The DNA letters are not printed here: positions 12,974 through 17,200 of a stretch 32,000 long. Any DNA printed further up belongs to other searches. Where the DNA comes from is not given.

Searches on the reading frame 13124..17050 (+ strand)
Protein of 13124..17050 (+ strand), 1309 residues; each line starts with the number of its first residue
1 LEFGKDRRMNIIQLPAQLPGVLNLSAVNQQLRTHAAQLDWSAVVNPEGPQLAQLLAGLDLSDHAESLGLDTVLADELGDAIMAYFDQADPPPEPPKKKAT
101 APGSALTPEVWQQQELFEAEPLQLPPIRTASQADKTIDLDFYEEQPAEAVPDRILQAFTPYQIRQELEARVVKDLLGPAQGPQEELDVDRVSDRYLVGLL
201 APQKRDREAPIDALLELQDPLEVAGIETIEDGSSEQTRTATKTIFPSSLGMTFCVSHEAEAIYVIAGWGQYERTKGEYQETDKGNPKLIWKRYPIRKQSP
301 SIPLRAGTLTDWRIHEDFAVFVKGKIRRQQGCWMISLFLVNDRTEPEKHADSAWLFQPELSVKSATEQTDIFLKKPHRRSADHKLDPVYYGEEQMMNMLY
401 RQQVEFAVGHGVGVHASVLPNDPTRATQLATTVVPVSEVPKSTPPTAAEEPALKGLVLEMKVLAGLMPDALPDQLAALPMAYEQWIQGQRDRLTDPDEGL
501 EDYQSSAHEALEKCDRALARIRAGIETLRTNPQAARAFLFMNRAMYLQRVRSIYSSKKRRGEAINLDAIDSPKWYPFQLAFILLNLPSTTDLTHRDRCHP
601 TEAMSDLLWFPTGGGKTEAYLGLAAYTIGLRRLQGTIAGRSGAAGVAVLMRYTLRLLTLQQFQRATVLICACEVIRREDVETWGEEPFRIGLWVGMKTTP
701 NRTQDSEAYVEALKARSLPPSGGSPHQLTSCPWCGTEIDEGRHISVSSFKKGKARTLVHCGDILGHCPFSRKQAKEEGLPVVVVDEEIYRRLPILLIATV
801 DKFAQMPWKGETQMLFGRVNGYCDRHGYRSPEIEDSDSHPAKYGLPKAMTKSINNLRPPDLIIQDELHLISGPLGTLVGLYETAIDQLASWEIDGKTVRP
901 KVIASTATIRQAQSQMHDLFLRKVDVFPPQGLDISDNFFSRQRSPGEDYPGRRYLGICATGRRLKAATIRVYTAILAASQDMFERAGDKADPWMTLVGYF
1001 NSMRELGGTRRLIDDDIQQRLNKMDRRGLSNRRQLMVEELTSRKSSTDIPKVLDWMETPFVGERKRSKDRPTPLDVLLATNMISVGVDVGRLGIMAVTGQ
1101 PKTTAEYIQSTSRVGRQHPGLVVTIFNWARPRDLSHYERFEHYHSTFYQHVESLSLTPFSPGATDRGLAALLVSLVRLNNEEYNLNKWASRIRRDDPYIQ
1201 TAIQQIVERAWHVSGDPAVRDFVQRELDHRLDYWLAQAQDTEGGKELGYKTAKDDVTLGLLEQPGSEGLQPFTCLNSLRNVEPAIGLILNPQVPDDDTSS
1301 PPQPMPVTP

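Call 12: search_protein_families(library=pfam, proteins=[window:13124-17050:+], max_evalue=0.00001)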
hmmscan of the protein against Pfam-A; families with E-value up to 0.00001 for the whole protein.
window:13124-17050:+ (1309 aa): 0 families

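Call 75: search_protein_families(library=pfam, proteins=[window:13124-17050:+], max_evalue=0.1)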
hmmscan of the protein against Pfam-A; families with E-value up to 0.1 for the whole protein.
window:13124-17050:+ (1309 aa): 2 families
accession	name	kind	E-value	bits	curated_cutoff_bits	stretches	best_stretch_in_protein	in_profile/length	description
PF00271.37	Helicase_C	-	6.9e-05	23.5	23.5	1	1073-1116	65-108/110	Helicase conserved C-terminal domain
PF00270.35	DEAD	-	0.0079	16.4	26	0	610-670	21-70/167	DEAD/DEAH box helicase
